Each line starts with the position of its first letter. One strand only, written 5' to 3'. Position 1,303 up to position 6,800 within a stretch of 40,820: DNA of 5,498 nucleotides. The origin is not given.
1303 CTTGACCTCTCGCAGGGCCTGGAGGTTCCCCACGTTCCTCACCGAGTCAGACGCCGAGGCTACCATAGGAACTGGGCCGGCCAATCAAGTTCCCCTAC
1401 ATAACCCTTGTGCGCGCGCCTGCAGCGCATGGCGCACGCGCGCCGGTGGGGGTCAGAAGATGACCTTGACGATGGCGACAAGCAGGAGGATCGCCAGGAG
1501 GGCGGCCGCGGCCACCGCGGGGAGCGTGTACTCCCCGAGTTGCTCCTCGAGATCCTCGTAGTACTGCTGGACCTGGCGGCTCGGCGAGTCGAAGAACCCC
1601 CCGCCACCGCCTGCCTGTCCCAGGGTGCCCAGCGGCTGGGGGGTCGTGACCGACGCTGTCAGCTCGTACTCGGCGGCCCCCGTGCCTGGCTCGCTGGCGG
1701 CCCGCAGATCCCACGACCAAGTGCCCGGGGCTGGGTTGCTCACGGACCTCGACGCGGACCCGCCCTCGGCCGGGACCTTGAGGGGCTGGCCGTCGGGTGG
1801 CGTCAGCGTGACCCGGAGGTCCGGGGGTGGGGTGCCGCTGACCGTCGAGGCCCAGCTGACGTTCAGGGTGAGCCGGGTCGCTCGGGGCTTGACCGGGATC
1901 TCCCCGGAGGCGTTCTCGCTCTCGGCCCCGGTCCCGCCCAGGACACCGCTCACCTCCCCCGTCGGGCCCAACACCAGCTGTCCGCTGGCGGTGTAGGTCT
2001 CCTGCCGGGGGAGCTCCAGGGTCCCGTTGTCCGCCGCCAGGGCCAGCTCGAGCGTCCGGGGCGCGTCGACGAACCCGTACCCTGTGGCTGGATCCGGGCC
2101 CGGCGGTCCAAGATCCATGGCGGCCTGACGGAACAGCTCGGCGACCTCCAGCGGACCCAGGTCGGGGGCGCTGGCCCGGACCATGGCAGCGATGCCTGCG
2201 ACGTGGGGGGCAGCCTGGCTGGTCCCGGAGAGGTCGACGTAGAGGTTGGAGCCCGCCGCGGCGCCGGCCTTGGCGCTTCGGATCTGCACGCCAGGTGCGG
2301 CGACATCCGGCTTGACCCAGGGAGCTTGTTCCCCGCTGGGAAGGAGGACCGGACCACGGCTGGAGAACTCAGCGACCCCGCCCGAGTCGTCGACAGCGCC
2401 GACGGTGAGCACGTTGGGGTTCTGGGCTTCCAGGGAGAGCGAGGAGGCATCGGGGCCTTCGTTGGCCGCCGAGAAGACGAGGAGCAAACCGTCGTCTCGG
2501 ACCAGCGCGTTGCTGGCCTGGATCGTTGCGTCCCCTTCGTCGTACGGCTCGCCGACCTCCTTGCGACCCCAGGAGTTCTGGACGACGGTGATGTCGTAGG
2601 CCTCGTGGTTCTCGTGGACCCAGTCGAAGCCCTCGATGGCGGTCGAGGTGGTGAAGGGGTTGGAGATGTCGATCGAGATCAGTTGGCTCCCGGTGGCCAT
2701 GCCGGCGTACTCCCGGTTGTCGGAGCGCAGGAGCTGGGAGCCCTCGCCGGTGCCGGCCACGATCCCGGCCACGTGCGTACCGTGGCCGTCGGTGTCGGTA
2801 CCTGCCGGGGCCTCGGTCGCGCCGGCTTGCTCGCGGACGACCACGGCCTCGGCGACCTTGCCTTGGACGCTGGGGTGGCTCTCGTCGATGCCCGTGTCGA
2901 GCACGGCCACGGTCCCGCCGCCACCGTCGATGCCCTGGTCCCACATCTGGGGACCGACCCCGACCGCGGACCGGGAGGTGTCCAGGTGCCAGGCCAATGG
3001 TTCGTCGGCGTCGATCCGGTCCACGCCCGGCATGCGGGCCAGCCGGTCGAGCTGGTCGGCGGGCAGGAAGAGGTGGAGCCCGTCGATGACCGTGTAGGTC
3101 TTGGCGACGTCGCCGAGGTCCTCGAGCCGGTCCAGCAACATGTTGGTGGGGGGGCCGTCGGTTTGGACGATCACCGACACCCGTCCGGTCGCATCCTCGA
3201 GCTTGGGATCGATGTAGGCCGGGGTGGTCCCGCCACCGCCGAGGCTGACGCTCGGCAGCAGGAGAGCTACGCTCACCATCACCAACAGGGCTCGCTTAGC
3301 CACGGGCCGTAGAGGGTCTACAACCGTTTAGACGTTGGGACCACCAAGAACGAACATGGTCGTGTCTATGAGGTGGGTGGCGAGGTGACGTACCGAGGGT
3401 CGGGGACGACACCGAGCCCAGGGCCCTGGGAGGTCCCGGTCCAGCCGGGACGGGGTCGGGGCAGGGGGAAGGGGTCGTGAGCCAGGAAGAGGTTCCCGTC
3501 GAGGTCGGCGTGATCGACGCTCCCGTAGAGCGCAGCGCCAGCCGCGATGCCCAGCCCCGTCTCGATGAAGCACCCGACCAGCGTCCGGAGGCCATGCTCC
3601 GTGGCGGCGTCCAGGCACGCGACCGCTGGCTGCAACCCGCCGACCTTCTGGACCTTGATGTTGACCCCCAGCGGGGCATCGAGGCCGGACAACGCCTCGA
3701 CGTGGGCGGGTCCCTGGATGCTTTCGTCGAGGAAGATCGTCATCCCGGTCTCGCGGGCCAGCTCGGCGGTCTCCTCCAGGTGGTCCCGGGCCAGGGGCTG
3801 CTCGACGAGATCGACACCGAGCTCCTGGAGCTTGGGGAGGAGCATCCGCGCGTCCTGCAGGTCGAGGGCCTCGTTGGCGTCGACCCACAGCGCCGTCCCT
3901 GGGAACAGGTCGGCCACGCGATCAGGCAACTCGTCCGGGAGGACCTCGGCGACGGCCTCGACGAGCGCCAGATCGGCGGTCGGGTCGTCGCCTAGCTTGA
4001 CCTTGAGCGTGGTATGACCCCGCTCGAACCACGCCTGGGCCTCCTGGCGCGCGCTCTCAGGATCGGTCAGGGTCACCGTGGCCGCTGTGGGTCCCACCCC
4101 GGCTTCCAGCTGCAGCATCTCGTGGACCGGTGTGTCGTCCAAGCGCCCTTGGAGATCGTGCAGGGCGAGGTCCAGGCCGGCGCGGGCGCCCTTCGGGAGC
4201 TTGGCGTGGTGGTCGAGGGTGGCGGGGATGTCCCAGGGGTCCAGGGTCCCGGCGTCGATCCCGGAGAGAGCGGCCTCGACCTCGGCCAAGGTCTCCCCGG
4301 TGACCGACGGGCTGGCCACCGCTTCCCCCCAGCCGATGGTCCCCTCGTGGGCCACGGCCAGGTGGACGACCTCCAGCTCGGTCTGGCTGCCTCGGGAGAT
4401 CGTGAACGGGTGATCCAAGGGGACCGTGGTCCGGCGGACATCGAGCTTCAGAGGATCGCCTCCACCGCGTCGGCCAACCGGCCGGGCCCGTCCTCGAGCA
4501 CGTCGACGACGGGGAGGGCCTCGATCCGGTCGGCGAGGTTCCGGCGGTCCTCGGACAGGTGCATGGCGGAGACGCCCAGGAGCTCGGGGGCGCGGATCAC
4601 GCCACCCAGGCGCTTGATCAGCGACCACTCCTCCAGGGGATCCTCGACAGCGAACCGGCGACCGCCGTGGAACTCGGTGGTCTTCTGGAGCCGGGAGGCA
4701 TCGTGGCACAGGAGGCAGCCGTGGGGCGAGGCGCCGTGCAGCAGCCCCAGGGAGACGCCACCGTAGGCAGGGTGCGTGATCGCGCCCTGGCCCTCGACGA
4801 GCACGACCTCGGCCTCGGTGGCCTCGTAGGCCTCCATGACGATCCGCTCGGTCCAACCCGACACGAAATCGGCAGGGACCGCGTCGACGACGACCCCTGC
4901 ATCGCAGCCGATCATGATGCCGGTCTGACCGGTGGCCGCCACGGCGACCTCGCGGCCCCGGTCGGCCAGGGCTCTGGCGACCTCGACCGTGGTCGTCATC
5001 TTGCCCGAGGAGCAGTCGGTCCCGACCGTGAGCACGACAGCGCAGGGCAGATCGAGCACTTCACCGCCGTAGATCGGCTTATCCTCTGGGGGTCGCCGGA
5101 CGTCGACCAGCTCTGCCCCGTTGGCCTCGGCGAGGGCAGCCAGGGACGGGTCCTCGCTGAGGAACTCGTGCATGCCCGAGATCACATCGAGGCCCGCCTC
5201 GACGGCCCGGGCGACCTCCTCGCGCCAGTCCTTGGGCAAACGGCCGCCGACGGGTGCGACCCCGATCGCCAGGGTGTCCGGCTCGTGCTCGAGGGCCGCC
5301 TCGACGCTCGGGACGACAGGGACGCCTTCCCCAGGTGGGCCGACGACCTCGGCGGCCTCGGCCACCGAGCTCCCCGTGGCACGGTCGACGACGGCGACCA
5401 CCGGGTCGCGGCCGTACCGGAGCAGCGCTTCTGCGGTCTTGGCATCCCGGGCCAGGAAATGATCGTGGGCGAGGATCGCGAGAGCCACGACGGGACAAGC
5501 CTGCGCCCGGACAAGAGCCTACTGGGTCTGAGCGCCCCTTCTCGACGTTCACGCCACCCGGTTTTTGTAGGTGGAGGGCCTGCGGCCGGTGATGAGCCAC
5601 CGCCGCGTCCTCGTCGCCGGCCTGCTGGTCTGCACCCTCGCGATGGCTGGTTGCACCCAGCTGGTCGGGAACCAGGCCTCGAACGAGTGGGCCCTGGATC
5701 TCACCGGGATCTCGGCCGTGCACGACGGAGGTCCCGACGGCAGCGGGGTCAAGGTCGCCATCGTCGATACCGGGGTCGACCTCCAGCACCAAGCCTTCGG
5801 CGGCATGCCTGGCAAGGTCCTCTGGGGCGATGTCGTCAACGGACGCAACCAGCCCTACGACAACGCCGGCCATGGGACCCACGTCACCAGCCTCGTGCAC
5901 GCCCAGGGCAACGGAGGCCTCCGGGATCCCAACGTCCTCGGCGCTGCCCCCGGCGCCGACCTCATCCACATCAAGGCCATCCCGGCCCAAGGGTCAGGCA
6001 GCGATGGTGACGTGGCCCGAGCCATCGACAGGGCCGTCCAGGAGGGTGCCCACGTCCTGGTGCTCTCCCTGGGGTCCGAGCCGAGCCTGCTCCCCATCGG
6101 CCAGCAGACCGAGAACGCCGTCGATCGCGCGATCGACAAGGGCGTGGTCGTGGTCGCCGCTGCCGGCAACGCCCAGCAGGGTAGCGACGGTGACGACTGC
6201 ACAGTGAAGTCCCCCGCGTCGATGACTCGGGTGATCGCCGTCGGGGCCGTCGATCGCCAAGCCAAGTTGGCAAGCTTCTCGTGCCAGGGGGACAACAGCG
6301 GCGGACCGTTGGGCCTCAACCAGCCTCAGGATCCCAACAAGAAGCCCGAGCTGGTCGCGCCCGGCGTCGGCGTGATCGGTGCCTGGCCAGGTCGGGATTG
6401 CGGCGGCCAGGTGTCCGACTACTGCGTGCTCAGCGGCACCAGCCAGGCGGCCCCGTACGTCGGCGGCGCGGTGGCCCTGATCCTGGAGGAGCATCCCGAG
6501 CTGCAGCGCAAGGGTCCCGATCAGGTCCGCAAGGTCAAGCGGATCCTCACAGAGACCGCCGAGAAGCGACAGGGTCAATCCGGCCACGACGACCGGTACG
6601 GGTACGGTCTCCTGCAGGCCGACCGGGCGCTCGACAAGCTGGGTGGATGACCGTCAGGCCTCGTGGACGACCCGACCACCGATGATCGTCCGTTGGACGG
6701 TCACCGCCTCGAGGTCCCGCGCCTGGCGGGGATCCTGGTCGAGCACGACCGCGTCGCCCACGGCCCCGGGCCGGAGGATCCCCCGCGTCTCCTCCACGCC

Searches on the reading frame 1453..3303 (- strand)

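Call 37: search_protein_families(library=pfam, proteins=[window:1453-3303:-], max_evalue=0.00001)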
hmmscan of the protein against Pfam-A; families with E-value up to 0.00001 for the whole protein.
window:1453-3303:- (616 aa): 1 family
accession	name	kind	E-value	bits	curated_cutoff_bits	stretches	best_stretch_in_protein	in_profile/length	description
PF00082.27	Peptidase_S8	-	1.1e-48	166.5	21.8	1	129-410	3-288/288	Subtilase family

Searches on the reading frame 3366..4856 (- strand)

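Call 37: search_protein_families(library=pfam, proteins=[window:3366-4856:-], max_evalue=0.00001)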
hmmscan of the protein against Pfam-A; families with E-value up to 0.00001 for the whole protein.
window:3366-4856:- (496 aa): 2 families
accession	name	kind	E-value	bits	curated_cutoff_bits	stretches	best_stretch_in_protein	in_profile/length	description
PF13378.12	MR_MLE_C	-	3.9e-32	112.2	29.4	1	270-487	3-217/219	Enolase C-terminal domain-like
PF02746.21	MR_MLE_N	-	7.4e-12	46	22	1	142-248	6-116/117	Mandelate racemase / muconate lactonizing enzyme, N-terminal domain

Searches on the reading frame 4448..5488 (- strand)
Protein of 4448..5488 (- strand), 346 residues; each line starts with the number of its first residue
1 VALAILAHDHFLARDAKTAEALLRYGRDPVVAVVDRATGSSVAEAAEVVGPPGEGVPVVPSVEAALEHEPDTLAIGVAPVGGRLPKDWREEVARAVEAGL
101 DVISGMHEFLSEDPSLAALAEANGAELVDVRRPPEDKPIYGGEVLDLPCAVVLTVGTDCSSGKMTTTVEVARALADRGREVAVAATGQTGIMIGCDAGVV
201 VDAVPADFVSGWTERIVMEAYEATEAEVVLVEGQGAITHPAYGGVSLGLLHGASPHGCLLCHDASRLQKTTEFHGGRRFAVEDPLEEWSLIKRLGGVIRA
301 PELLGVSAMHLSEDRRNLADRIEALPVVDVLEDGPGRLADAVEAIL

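Call 37: search_protein_families(library=pfam, proteins=[window:4448-5488:-], max_evalue=0.00001)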
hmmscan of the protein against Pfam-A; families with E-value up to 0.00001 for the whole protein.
window:4448-5488:- (346 aa): 2 families
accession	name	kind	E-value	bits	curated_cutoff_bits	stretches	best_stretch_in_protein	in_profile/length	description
PF07755.17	DUF1611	-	7e-53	179.5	25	1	139-338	2-200/201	Domain of unknown function (DUF1611_C) P-loop domain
PF17396.8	DUF1611_N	-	5.8e-30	103.9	22.6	1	44-133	7-95/95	Domain of unknown function (DUF1611_N) Rossmann-like domain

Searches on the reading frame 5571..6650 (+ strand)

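Call 37: search_protein_families(library=pfam, proteins=[window:5571-6650:+], max_evalue=0.00001)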
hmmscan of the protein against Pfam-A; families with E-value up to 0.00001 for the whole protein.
window:5571-6650:+ (359 aa): 1 family
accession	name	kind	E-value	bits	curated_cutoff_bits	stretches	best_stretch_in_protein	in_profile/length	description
PF00082.27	Peptidase_S8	-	5.5e-49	167.5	21.8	1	57-346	1-288/288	Subtilase family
